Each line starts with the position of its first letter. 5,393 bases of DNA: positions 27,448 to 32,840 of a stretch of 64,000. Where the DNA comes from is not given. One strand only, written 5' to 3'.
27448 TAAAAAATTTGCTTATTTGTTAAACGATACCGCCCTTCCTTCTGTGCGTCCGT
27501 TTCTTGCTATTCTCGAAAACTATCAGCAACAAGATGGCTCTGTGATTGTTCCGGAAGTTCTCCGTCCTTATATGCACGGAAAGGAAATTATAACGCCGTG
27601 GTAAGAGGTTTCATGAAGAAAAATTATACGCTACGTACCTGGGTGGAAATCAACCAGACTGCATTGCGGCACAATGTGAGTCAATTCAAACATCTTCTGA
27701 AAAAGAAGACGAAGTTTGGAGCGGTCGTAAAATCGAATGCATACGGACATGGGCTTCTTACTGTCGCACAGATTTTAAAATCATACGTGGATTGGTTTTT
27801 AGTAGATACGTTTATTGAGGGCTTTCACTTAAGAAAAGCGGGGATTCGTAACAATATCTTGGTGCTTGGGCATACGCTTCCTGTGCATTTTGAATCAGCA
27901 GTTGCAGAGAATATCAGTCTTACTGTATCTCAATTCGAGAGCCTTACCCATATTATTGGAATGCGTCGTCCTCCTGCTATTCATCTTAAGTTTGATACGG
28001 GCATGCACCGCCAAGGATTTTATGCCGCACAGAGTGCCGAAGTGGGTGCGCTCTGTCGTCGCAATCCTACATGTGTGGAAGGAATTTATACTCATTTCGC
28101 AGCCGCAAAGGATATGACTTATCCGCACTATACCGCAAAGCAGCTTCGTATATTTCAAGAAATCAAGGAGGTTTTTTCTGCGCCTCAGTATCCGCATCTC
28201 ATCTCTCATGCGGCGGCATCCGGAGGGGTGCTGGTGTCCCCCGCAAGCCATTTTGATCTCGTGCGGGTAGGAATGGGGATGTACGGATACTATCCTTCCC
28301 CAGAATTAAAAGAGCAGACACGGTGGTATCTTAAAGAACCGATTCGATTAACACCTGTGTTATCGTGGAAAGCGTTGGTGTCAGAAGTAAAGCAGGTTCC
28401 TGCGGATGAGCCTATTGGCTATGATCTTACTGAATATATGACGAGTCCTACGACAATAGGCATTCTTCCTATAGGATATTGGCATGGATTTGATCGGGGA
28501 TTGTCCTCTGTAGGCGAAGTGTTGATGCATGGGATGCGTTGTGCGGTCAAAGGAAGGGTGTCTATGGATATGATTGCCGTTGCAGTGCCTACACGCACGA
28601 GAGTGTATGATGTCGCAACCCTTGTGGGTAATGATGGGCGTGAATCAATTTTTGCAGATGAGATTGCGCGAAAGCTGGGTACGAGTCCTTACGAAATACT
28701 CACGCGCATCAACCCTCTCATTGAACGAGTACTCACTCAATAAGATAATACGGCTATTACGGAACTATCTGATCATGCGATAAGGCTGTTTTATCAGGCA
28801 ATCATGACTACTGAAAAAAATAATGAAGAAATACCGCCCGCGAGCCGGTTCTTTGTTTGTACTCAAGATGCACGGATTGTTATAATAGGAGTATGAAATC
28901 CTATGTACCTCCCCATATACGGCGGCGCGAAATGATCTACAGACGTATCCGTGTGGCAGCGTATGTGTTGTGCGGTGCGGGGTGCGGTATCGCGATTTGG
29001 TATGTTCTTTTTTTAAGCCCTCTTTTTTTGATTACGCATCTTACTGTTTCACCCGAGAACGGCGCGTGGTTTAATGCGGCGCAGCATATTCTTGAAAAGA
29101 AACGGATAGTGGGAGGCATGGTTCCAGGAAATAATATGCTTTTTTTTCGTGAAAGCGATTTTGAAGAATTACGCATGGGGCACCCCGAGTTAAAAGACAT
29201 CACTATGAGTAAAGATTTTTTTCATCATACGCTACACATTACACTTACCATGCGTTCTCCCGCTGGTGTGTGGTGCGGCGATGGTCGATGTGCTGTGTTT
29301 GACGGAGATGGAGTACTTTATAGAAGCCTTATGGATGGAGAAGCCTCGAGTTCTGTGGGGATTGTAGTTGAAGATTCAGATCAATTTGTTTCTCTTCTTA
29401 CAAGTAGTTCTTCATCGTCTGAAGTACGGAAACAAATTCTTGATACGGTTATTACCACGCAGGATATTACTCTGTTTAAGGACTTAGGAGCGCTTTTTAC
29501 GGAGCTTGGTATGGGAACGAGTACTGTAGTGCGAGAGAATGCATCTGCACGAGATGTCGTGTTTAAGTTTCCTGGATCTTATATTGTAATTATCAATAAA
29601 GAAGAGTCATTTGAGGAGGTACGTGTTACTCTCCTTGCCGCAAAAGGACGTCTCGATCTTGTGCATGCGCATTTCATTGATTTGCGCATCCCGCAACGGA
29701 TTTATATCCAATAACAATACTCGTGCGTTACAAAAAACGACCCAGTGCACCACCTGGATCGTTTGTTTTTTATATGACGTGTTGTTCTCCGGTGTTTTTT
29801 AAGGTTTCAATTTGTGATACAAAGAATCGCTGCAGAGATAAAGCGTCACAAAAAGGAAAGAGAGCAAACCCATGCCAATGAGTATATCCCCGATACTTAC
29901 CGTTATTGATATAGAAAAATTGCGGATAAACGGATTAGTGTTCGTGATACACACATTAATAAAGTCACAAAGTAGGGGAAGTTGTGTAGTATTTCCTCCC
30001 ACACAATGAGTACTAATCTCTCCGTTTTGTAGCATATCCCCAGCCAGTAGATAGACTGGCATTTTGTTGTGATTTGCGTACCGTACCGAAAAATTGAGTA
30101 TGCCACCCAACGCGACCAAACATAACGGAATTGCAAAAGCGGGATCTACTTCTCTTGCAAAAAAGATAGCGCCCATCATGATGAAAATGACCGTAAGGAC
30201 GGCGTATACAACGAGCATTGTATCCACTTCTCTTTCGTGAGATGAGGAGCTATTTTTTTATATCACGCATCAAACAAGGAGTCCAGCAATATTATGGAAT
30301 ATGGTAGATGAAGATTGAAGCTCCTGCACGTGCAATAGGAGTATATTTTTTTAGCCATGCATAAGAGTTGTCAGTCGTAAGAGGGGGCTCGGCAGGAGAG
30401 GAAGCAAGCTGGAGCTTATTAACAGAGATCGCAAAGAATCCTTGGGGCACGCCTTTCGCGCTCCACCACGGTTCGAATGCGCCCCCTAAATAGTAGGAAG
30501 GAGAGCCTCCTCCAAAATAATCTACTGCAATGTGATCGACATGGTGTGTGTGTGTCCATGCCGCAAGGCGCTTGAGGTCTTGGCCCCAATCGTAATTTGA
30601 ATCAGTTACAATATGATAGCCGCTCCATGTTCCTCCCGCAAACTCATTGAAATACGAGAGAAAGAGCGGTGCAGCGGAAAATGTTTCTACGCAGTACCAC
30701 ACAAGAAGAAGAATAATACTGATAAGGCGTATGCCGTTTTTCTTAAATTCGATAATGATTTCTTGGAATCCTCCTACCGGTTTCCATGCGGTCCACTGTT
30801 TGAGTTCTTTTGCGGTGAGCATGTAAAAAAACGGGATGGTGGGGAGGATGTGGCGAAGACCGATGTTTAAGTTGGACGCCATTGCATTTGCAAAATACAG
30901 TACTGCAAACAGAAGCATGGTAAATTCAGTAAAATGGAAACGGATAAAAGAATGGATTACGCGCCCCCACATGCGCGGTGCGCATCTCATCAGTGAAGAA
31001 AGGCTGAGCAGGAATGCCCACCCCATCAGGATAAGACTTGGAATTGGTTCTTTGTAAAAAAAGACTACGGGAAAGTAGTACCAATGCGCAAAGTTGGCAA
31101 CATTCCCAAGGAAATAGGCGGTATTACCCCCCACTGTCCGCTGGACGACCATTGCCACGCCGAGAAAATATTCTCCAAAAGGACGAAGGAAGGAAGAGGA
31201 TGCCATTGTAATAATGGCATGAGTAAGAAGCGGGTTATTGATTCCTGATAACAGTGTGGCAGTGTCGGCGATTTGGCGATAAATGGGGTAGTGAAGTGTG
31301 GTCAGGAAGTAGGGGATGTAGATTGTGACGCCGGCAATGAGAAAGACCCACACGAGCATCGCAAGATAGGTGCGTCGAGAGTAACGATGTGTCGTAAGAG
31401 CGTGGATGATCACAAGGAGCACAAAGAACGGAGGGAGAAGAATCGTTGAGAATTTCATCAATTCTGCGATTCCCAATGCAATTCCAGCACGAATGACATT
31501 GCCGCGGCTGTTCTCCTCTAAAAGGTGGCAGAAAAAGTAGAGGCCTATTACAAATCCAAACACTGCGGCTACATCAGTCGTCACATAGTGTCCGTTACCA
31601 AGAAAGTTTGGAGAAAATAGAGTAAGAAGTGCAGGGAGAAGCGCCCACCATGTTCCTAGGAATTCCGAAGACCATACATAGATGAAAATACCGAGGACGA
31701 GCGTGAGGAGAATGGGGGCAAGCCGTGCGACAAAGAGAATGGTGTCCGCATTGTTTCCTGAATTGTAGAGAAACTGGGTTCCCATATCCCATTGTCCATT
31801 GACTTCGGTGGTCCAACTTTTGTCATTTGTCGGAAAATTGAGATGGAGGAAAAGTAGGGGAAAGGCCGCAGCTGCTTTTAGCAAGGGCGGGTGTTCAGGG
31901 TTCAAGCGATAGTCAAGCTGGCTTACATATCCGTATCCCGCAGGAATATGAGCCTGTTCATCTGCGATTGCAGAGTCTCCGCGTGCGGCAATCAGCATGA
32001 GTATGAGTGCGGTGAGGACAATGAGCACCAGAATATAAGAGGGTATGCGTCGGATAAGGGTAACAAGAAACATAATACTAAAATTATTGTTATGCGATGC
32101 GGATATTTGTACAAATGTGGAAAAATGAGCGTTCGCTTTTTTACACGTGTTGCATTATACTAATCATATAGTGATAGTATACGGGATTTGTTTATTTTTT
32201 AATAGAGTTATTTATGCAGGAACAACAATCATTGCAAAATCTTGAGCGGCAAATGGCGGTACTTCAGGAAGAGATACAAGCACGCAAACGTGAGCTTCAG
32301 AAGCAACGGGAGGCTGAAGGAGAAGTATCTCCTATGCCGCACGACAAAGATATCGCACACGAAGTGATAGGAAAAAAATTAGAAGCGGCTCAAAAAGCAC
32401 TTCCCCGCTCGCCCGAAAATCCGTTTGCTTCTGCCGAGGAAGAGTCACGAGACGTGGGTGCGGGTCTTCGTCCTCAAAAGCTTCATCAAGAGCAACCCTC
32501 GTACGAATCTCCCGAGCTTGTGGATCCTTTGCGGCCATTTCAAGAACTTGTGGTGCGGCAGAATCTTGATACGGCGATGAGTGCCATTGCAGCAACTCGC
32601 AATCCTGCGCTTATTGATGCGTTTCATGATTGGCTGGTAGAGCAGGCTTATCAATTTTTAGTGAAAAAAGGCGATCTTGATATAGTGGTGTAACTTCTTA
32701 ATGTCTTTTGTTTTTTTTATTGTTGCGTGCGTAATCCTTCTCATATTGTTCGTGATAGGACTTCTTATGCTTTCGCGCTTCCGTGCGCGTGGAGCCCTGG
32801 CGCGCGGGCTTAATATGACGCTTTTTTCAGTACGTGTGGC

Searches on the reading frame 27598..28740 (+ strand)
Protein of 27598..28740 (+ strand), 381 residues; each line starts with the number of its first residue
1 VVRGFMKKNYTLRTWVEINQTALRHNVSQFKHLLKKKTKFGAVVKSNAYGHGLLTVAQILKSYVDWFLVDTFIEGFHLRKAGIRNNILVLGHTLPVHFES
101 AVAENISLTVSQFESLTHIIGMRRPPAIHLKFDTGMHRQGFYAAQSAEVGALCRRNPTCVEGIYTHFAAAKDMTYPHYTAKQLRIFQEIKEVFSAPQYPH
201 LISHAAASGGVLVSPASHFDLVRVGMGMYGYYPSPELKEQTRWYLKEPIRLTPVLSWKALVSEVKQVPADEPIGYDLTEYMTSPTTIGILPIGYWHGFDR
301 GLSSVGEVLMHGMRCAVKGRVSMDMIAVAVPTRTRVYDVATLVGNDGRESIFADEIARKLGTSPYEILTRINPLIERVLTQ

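Call 14: search_protein_families(library=pfam, proteins=[window:27598-28740:+], max_evalue=0.001)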
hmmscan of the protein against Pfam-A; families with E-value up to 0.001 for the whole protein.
window:27598-28740:+ (381 aa): 2 families
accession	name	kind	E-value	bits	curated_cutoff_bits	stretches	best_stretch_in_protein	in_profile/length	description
PF01168.26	Ala_racemase_N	-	2.6e-54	184.7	24.1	1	18-233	1-220/220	Alanine racemase, N-terminal domain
PF00842.27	Ala_racemase_C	-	8.5e-33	113.1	25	1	254-378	1-126/127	Alanine racemase, C-terminal domain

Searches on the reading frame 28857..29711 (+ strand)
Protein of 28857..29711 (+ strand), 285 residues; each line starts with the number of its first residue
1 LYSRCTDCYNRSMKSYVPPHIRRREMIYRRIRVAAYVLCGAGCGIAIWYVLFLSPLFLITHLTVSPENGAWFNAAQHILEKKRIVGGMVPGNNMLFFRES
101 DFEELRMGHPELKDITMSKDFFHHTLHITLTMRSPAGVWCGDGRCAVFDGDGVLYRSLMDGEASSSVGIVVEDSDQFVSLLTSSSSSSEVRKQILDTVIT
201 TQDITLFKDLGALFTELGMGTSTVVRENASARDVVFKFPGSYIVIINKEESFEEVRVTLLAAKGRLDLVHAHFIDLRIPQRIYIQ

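Call 14: search_protein_families(library=pfam, proteins=[window:28857-29711:+], max_evalue=0.001)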
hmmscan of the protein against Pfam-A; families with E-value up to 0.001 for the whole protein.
window:28857-29711:+ (285 aa): 0 families

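Call 43: search_protein_families(library=pfam, proteins=[window:28857-29711:+], max_evalue=1)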
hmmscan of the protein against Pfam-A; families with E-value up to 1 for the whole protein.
window:28857-29711:+ (285 aa): 1 family
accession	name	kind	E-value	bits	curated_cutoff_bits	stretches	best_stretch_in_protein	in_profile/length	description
PF00487.30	FA_desaturase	-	0.0081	16.4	29.7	1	19-78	127-185/253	Fatty acid desaturase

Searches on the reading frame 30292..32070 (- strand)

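Call 14: search_protein_families(library=pfam, proteins=[window:30292-32070:-], max_evalue=0.001)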
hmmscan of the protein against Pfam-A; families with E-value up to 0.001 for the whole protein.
window:30292-32070:- (592 aa): 2 families
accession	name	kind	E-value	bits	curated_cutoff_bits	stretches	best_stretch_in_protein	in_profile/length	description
PF13231.12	PMT_2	-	1.2e-10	42.2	26.1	1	113-250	22-159/160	Dolichyl-phosphate-mannose-protein mannosyltransferase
PF02366.24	PMT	-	2.2e-06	27.9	22.7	1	112-258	82-234/245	Dolichyl-phosphate-mannose-protein mannosyltransferase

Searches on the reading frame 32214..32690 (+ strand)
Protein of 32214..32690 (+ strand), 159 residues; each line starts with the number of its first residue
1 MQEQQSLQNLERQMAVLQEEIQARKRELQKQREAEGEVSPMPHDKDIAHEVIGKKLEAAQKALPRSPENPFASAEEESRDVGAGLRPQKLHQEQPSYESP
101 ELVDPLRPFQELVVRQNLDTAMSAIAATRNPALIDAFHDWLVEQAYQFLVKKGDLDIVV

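Call 14: search_protein_families(library=pfam, proteins=[window:32214-32690:+], max_evalue=0.001)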
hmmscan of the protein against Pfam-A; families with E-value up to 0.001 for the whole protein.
window:32214-32690:+ (159 aa): 0 families

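Call 44: search_protein_families(library=pfam, proteins=[window:32214-32690:+], max_evalue=1)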
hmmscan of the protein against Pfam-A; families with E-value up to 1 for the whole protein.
window:32214-32690:+ (159 aa): 3 families
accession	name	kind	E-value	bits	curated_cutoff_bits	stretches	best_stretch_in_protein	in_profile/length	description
PF25785.1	TPR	-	0.044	14.5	27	1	4-56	20-78/110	Nucleoprotein TPR-like domain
PF15251.11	TAPR1-like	-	0.14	12.4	27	1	79-126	148-181/249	Telomere attrition and p53 response 1 protein-like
PF08657.15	DASH_Spc34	-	0.18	11.9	26.7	1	4-54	216-265/280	DASH complex subunit Spc34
